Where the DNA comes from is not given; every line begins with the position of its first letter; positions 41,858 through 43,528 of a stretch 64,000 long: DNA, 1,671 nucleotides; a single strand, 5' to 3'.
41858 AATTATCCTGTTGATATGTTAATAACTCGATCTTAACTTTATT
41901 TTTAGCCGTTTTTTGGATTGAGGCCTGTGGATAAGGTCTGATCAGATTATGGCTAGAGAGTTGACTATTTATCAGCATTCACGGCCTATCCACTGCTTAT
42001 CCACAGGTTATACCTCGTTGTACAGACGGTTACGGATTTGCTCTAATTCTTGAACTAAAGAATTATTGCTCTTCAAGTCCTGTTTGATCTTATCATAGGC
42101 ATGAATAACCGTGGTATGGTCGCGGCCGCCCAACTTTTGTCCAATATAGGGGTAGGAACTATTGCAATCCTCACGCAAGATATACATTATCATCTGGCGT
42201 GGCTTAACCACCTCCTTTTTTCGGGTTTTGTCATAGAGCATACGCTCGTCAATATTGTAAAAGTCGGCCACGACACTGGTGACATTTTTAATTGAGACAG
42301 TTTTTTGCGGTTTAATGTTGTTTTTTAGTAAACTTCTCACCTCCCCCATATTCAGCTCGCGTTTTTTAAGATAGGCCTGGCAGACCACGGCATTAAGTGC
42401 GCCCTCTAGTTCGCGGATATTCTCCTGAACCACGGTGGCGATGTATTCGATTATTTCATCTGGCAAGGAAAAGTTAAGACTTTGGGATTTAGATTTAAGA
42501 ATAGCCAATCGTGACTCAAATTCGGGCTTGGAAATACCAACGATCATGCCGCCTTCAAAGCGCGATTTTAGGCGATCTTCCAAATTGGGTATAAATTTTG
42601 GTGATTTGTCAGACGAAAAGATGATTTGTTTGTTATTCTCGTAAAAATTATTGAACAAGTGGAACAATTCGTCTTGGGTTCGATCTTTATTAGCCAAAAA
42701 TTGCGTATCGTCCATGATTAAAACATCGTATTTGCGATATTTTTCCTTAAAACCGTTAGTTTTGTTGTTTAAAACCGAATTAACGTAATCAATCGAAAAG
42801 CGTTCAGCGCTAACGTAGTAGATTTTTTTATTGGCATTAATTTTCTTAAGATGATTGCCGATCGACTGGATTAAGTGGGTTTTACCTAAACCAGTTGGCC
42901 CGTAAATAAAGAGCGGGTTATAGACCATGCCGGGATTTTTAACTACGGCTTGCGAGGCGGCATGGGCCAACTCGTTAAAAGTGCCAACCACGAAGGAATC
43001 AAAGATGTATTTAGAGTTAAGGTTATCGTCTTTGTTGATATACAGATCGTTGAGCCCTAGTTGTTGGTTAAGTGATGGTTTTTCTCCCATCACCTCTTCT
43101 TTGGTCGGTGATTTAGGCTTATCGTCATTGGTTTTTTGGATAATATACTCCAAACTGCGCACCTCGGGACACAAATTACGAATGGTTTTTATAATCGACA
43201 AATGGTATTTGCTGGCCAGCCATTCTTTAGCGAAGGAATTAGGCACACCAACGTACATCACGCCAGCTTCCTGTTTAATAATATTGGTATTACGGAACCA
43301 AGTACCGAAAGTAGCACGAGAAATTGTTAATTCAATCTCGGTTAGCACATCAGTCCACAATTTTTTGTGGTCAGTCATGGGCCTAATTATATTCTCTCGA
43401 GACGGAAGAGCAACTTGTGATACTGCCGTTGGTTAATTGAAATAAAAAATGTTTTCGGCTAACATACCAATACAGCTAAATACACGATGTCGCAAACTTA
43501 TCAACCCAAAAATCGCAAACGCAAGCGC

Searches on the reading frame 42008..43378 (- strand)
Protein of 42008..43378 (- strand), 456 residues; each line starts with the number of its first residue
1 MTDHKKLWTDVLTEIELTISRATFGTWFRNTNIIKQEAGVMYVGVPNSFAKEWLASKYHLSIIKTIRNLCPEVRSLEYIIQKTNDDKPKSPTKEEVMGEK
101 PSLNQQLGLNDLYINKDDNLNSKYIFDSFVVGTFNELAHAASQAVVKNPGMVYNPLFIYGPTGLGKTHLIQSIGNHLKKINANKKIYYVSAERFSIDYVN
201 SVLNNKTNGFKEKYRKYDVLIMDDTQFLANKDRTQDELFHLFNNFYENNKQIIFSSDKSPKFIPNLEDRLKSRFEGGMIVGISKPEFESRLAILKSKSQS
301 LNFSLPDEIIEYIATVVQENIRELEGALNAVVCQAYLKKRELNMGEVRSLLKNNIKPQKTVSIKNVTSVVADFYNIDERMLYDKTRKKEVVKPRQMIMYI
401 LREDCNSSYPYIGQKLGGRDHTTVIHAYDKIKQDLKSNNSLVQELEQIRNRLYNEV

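Call 4: search_protein_families(library=pfam, proteins=[window:42008-43378:-])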
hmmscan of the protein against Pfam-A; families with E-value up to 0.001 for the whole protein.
window:42008-43378:- (456 aa): 9 families
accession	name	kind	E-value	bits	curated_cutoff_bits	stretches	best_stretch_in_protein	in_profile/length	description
PF00308.24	Bac_DnaA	-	3.8e-65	219.4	23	1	120-280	1-161/162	Bacterial DnaA ATPAse domain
PF08299.17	Bac_DnaA_C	-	3.8e-25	88.1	31.5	1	363-431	1-69/69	Bacterial dnaA protein helix-turn-helix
PF11638.13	DnaA_N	-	1.5e-11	44.3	24.6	1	6-62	2-59/65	DnaA N-terminal domain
PF01695.23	IstB_IS21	-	7.8e-10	39.1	24.1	1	157-258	96-194/238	IstB-like ATP binding protein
PF00004.35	AAA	-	9.2e-08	33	21.2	1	157-275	2-128/131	ATPase family associated with various cellular activities (AAA)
PF01637.24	ATPase_2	-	1.5e-07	31.9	33.2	1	153-214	20-82/225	ATPase domain predominantly from Archaea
PF13173.12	AAA_14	-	7.4e-06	26.4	27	1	154-277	3-118/129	AAA domain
PF00910.28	RNA_helicase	-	6.1e-05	23.9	21.5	1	157-249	2-78/105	RNA helicase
PF13401.12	AAA_22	-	0.00019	22.1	27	0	156-190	8-40/130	AAA domain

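Call 12: find_encoding_contigs(protein=window:42008-43378:-, flank=10000, max_places=6)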
Protein window:42008-43378:- (456 aa): 14 contigs read that carry it; 6 places shown.
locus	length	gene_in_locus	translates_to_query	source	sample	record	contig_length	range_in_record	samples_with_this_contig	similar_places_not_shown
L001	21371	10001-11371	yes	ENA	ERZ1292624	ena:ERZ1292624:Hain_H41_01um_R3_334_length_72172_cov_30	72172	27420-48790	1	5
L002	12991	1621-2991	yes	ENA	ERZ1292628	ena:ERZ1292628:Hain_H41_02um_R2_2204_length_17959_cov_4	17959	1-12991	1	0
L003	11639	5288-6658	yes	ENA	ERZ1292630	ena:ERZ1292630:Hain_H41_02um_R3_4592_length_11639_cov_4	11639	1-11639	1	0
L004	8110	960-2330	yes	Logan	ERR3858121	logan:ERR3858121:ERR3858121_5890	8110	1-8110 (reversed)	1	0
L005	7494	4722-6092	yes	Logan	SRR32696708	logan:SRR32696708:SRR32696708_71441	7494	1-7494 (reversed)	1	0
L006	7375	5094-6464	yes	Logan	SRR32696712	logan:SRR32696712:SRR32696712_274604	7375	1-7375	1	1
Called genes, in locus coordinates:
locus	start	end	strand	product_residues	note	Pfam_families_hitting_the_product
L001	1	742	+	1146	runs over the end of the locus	-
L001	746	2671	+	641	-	-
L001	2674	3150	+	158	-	-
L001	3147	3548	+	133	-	PF12666:PrgI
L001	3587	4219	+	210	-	PF26593:TraC-like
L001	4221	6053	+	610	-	PF12846:AAA_10 (faint), PF19044:P-loop_TraG (weak), PF01935:DUF87 (weak), PF19044:P-loop_TraG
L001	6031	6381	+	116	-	-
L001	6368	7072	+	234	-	-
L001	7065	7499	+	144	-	-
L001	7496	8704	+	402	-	-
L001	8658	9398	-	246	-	PF02096:60KD_IMP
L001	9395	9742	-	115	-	PF00825:Ribonuclease_P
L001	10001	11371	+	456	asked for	PF11638:DnaA_N, PF00308:Bac_DnaA, PF01695:IstB_IS21, PF00004:AAA, PF01637:ATPase_2 (weak), PF13173:AAA_14 (weak), PF08299:Bac_DnaA_C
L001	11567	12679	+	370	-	PF00712:DNA_pol3_beta, PF02767:DNA_pol3_beta_2, PF02768:DNA_pol3_beta_3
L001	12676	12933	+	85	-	-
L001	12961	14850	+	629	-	-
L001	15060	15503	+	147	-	PF04221:RelB (weak)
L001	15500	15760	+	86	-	PF15738:YafQ_toxin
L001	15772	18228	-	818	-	PF00912:Transgly, PF00905:Transpeptidase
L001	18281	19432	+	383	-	PF00579:tRNA-synt_1b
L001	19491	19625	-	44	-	-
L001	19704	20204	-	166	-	PF02075:RuvC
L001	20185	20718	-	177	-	PF20772:TACO1_YebC_N, PF01709:Transcrip_reg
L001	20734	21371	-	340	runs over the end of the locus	PF05496:RuvB_N, PF06068:TIP49 (faint), PF00004:AAA, PF07728:AAA_5 (faint), PF17864:AAA_lid_4, PF05491:WHD_RuvB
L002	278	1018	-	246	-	PF02096:60KD_IMP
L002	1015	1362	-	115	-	PF00825:Ribonuclease_P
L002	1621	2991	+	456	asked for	PF11638:DnaA_N, PF00308:Bac_DnaA, PF01695:IstB_IS21, PF00004:AAA, PF01637:ATPase_2 (weak), PF13173:AAA_14 (weak), PF08299:Bac_DnaA_C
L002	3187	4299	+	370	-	PF00712:DNA_pol3_beta, PF02767:DNA_pol3_beta_2, PF02768:DNA_pol3_beta_3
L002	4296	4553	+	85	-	-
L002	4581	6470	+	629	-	-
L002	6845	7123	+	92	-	PF04221:RelB (weak)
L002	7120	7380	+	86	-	PF15738:YafQ_toxin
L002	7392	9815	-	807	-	PF00912:Transgly, PF00905:Transpeptidase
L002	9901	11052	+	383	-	PF00579:tRNA-synt_1b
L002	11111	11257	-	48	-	-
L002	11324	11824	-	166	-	PF02075:RuvC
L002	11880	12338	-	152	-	PF20772:TACO1_YebC_N, PF01709:Transcrip_reg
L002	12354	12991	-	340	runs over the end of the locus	PF05496:RuvB_N, PF06068:TIP49 (faint), PF00004:AAA, PF07728:AAA_5 (faint), PF17864:AAA_lid_4, PF05491:WHD_RuvB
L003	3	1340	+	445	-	?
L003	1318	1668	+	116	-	-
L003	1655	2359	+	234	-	-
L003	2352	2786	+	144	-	-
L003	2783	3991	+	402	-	-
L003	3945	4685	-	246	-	PF02096:60KD_IMP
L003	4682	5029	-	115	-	PF00825:Ribonuclease_P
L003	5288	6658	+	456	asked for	PF11638:DnaA_N, PF00308:Bac_DnaA, PF01695:IstB_IS21, PF00004:AAA, PF01637:ATPase_2 (weak), PF13173:AAA_14 (weak), PF08299:Bac_DnaA_C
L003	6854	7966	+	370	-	PF00712:DNA_pol3_beta, PF02767:DNA_pol3_beta_2, PF02768:DNA_pol3_beta_3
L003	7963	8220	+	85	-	-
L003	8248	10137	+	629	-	-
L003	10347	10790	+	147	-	PF04221:RelB (weak)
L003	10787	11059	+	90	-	-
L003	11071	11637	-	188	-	?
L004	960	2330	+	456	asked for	PF11638:DnaA_N, PF00308:Bac_DnaA, PF01695:IstB_IS21, PF00004:AAA, PF01637:ATPase_2 (weak), PF13173:AAA_14 (weak), PF08299:Bac_DnaA_C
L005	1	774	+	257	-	?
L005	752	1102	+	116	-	-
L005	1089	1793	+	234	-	-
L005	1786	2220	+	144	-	-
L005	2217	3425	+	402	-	-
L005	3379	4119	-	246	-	PF02096:60KD_IMP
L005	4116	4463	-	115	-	PF00825:Ribonuclease_P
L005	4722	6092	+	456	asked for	PF11638:DnaA_N, PF00308:Bac_DnaA, PF01695:IstB_IS21, PF00004:AAA, PF01637:ATPase_2 (weak), PF13173:AAA_14 (weak), PF08299:Bac_DnaA_C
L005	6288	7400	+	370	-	PF00712:DNA_pol3_beta, PF02767:DNA_pol3_beta_2, PF02768:DNA_pol3_beta_3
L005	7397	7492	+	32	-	?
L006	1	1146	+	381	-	?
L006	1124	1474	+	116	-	-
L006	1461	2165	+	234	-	-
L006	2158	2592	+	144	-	-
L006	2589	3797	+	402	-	-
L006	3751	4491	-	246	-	PF02096:60KD_IMP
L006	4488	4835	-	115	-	PF00825:Ribonuclease_P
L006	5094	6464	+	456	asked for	PF11638:DnaA_N, PF00308:Bac_DnaA, PF01695:IstB_IS21, PF00004:AAA, PF01637:ATPase_2 (weak), PF13173:AAA_14 (weak), PF08299:Bac_DnaA_C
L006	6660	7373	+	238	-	?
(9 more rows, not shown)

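Call 13: find_homologous_proteins(query=window:42008-43378:-)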
Query window:42008-43378:- (456 aa): 8000 proteins with E <= 0.001 among 8000 candidates; the best 120 are listed.
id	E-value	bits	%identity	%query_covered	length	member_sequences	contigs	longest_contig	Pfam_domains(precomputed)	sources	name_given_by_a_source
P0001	0.0e+0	1017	100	100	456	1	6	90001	PF13173.13,PF11638.14,PF01695.24,PF00308.25,PF08299.18,PF00004.36,PF01637.25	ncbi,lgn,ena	ncbi:MAG: chromosomal replication initiator protein DnaA [Patescibacteria group bacterium]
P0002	2.8e-214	730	69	100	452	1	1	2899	PF13173.13,PF11638.14,PF01695.24,PF00308.25,PF08299.18,PF00004.36,PF13401.13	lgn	-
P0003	3.6e-212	723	69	100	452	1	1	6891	PF11638.14,PF01695.24,PF00308.25,PF08299.18,PF00004.36,PF13401.13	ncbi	-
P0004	4.5e-212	723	68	100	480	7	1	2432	PF11638.14,PF01695.24,PF00308.25,PF08299.18,PF00004.36,PF13401.13,PF01637.25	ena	-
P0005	1.5e-209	715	68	100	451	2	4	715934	PF13173.13,PF11638.14,PF01695.24,PF00308.25,PF24883.3,PF08299.18,PF00004.36,PF13401.13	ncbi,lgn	-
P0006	2.3e-208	711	68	100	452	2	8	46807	PF13173.13,PF11638.14,PF01695.24,PF00308.25,PF08299.18,PF00004.36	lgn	-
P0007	6.3e-207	706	68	100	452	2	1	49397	PF11638.14,PF01695.24,PF00308.25,PF08299.18,PF00004.36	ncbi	-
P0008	3.1e-205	700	68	100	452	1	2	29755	PF13173.13,PF11638.14,PF01695.24,PF00308.25,PF08299.18,PF00004.36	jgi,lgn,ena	jgi:chromosomal replication initiator protein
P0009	8.1e-205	699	67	100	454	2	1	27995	PF11638.14,PF01695.24,PF00308.25,PF08299.18,PF00004.36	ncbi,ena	-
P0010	1.1e-203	695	66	100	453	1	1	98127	PF11638.14,PF22688.3,PF01695.24,PF00308.25,PF08299.18,PF00004.36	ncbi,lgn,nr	ncbi:MAG: chromosomal replication initiator protein DnaA [Candidatus Vogelbacteria bacterium]|nr:chr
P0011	1.6e-203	695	66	100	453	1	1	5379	PF11638.14,PF22688.3,PF01695.24,PF00308.25,PF08299.18,PF00004.36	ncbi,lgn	-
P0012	4.4e-203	693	67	99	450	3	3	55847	PF11638.14,PF01695.24,PF00308.25,PF08299.18,PF00004.36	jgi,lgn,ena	-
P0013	7.9e-203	692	66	100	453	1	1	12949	PF11638.14,PF01695.24,PF00308.25,PF08299.18,PF00004.36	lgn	-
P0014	1.2e-202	692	66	99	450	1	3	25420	PF11638.14,PF01695.24,PF00308.25,PF08299.18,PF00004.36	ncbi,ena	-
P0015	2.4e-202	691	67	100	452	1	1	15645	PF13173.13,PF11638.14,PF01695.24,PF00308.25,PF08299.18,PF00004.36,PF13401.13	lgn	-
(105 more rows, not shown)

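Call 17: find_related_loci(query=A1, collection=genome_contigs, flank=10000)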
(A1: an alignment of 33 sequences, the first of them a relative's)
Query A1 (456 aa) in genome_contigs; peptide patterns used: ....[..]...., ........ (x = any residue, [..] = any of these).
599 stretches matched a pattern (row limit reached: there are more); 581 encode a relative of the query (tblastn E <= 1e-3); the best 80 are kept; 80 distinct loci.
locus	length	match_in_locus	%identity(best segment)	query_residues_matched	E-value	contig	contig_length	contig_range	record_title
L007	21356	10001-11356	68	1-455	0e+0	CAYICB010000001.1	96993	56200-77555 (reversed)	MAG TPA_asm: uncultured Candidatus Saccharibacteria bacterium isolate ERP119705_co18_100 genome assembly, contig: NODE_1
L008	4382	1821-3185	64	1-454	0e+0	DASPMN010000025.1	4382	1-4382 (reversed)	MAG TPA_asm: Candidatus Paceibacterota bacterium isolate SMAG_U12093 k141_126974, whole genome shotgun sequence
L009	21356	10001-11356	65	1-454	0e+0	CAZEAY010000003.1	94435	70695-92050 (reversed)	MAG TPA_asm: uncultured Candidatus Saccharibacteria bacterium isolate SRP292972_co1_3 genome assembly, contig: NODE_215_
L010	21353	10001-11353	62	1-454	0e+0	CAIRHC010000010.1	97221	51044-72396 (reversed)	MAG: Candidatus Vogelbacteria bacterium isolate KTt_bin-1541 genome assembly, contig: bin-1541:10/11, whole genome shotg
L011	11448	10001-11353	62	1-454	0e+0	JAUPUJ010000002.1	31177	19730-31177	MAG: Patescibacteria group bacterium isolate erpe_2018_sw_18hr_WHONDRS-SW48-000091_A_bin.51 scaffold_296, whole genome s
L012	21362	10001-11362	63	1-455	0e+0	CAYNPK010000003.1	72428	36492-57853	MAG TPA_asm: uncultured Candidatus Saccharibacteria bacterium isolate SRP263991_co4_20 genome assembly, contig: NODE_258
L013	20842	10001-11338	63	3-454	0e+0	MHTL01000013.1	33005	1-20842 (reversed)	MAG: Candidatus Vogelbacteria bacterium RIFOXYD1_FULL_51_18 rifoxyd1_full_scaffold_378, whole genome shotgun sequence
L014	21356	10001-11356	62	1-454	0e+0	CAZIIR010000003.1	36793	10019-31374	MAG TPA_asm: uncultured Candidatus Saccharibacteria bacterium isolate SRP286056_co2_287 genome assembly, contig: NODE_14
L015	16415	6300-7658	63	1-455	0e+0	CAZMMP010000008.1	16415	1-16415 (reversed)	MAG TPA_asm: uncultured Candidatus Saccharibacteria bacterium isolate SRP135725_co1_624 genome assembly, contig: NODE_46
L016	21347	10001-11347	65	1-453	0e+0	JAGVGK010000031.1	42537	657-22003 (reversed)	MAG: Candidatus Paceibacterota bacterium isolate DeMMO2_19 c_000000001652, whole genome shotgun sequence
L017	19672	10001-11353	62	1-454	0e+0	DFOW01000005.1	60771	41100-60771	MAG TPA_asm: Patescibacteria group bacterium UBA3531 UBA3531_contig_8580, whole genome shotgun sequence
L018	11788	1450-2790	62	1-454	0e+0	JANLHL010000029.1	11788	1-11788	MAG: Candidatus Roizmanbacteria bacterium isolate P6-16 k99_53168, whole genome shotgun sequence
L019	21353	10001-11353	62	1-454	0e+0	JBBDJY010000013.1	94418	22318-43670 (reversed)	MAG: Candidatus Paceibacterota bacterium isolate LejiaA_44_14 Lejia_A_409_length_94418_cov_8, whole genome shotgun seque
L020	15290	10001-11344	62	1-454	0e+0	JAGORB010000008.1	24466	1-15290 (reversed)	MAG: Candidatus Paceibacterota bacterium isolate Gw_Eff_bin_236 Gw_Eff_4005_length_24466_cov_7.778463, whole genome shot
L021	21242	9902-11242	63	1-453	0e+0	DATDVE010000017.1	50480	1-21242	MAG TPA_asm: Candidatus Paceibacterota bacterium isolate SMAG_U8076 k141_756031, whole genome shotgun sequence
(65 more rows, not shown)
